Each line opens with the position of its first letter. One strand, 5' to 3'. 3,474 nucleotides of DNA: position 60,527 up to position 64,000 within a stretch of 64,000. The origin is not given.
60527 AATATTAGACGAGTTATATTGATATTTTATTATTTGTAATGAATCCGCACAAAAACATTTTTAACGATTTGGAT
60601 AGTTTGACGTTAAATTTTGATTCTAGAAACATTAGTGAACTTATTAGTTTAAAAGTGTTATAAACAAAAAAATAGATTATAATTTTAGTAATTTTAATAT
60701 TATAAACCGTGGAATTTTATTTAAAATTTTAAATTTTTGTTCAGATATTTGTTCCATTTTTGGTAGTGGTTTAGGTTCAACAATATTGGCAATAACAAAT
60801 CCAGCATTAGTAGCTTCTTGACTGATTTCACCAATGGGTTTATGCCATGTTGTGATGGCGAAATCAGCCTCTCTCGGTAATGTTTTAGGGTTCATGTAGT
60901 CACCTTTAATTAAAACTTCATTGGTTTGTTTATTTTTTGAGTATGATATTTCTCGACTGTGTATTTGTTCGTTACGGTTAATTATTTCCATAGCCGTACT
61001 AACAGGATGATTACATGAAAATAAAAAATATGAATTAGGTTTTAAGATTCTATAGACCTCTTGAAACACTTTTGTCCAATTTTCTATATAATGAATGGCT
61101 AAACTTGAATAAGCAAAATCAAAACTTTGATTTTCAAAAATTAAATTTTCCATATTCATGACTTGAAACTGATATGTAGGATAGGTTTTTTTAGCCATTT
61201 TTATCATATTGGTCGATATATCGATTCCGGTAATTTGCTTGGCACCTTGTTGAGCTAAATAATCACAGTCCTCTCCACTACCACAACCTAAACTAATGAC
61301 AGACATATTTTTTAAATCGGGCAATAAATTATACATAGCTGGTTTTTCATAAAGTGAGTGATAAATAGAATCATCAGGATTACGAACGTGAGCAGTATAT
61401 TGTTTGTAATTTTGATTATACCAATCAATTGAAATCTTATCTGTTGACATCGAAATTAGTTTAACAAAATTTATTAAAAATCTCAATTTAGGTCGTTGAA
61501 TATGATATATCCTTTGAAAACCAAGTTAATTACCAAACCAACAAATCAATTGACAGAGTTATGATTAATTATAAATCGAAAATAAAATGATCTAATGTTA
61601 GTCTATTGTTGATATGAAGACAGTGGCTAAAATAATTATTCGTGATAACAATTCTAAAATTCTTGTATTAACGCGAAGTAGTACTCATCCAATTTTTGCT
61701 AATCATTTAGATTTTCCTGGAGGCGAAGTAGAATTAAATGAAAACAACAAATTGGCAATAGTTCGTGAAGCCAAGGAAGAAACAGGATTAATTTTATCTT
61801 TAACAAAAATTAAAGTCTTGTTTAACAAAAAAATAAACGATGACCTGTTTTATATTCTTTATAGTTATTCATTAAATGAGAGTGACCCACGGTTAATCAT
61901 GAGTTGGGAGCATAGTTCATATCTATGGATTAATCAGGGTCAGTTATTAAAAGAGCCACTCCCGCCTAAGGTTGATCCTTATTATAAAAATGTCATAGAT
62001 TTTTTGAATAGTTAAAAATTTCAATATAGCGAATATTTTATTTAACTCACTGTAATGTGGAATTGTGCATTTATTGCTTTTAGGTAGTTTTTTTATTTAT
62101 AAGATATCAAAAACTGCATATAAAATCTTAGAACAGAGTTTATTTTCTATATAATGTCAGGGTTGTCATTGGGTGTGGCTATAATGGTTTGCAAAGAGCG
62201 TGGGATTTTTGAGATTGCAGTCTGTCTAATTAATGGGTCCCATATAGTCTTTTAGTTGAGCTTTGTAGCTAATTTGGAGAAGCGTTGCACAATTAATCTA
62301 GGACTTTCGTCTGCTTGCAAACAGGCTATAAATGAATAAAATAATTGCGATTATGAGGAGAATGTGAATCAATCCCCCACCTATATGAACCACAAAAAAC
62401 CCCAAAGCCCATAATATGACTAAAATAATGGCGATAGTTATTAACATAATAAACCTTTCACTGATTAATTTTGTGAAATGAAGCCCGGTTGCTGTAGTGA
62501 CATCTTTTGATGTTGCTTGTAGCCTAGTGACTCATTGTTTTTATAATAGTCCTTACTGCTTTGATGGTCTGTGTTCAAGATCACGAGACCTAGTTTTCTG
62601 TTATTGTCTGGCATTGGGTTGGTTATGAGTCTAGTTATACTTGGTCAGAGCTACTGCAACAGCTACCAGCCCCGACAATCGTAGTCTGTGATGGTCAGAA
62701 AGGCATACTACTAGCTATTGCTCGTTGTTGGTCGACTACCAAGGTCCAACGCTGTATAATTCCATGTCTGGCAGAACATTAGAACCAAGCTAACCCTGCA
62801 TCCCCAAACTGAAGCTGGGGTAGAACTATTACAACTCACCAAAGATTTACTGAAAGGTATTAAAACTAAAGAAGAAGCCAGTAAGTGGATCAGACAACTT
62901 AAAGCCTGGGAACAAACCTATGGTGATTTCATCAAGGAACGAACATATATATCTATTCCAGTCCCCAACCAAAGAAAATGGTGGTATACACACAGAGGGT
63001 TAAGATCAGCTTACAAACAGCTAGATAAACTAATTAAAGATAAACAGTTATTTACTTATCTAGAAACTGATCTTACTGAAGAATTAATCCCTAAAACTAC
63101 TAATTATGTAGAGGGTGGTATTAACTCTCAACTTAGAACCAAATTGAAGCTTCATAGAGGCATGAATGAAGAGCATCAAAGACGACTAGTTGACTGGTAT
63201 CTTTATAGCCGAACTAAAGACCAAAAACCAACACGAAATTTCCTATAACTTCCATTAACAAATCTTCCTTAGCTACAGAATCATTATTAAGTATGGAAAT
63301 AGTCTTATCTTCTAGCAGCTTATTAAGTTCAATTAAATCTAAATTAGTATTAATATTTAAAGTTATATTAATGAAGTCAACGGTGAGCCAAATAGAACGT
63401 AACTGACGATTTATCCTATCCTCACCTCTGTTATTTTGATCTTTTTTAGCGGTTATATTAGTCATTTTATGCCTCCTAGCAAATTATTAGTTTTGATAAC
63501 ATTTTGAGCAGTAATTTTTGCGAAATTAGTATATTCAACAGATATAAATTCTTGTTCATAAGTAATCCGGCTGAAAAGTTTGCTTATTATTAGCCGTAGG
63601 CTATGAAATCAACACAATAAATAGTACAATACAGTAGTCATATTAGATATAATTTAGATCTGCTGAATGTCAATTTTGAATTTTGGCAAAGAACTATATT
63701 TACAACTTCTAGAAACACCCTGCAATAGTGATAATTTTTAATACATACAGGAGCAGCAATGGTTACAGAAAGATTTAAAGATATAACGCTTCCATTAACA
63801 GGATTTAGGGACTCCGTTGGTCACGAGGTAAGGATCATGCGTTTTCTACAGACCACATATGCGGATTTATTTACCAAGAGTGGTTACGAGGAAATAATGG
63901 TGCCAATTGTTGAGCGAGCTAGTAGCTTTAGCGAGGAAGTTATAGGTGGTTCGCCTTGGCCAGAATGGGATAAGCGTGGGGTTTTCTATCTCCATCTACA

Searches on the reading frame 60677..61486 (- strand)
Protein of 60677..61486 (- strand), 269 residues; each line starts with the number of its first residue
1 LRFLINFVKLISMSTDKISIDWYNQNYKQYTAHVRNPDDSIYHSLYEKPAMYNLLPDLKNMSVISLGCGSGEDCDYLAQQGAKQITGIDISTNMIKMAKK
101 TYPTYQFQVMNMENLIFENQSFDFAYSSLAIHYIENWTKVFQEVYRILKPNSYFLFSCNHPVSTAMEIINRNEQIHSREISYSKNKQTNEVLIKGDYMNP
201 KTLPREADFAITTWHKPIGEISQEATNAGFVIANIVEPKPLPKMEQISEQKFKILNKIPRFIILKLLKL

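Call 53: search_protein_families(library=pfam, proteins=[window:60677-61486:-], max_evalue=0.001)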
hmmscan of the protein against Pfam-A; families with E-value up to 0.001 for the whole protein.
window:60677-61486:- (269 aa): 10 families
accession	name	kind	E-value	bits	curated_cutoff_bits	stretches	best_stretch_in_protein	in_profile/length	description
PF08241.18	Methyltransf_11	-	3.2e-25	89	21.2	1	66-156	3-95/95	Methyltransferase domain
PF13649.12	Methyltransf_25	-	4.7e-22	78.9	27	1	63-151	1-96/97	Methyltransferase domain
PF13489.12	Methyltransf_23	-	1.4e-19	70.9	27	1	54-157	17-117/164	Methyltransferase domain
PF13847.12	Methyltransf_31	-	3.1e-19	69.5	27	1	59-159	3-113/145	Methyltransferase domain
PF08242.18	Methyltransf_12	-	1.2e-14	55.2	30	1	66-153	3-97/98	Methyltransferase domain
PF01209.24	Ubie_methyltran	-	9.7e-10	38.6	20.1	1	43-154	32-149/233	ubiE/COQ5 methyltransferase family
PF03141.22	Methyltransf_29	-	6.2e-07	28.8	23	1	62-193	120-257/506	Putative S-adenosyl-L-methionine-dependent methyltransferase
PF03291.22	mRNA_G-N7_MeTrfase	-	6.3e-05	22.7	26.6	1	57-118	59-118/315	mRNA (guanine-N(7))-methyltransferase domain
PF01728.25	FtsJ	-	0.0004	20.8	24.1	0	50-100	14-65/181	FtsJ-like methyltransferase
PF02353.26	CMAS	-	0.00052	19.8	27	1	32-160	34-168/273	Mycolic acid cyclopropane synthetase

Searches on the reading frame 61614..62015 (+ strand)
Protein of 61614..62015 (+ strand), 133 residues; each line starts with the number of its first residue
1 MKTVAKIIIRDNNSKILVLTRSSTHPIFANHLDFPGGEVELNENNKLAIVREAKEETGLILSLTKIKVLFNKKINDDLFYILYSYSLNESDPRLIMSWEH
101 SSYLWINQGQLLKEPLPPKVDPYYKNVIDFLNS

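Call 53: search_protein_families(library=pfam, proteins=[window:61614-62015:+], max_evalue=0.001)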
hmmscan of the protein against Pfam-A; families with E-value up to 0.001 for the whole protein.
window:61614-62015:+ (133 aa): 2 families
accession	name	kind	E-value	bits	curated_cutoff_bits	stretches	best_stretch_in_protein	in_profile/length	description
PF00293.34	NUDIX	-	2.9e-13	50.4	21.1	1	5-125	6-132/134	NUDIX domain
PF14815.12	NUDIX_4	-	4.9e-05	23.5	35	1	8-124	4-111/113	NUDIX domain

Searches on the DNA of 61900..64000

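Call 64: search_rna_families(source=window, start=61900, end=64000, threshold=evalue, max_evalue=1)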
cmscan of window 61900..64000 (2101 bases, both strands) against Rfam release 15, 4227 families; matches with E-value up to 1: 0.
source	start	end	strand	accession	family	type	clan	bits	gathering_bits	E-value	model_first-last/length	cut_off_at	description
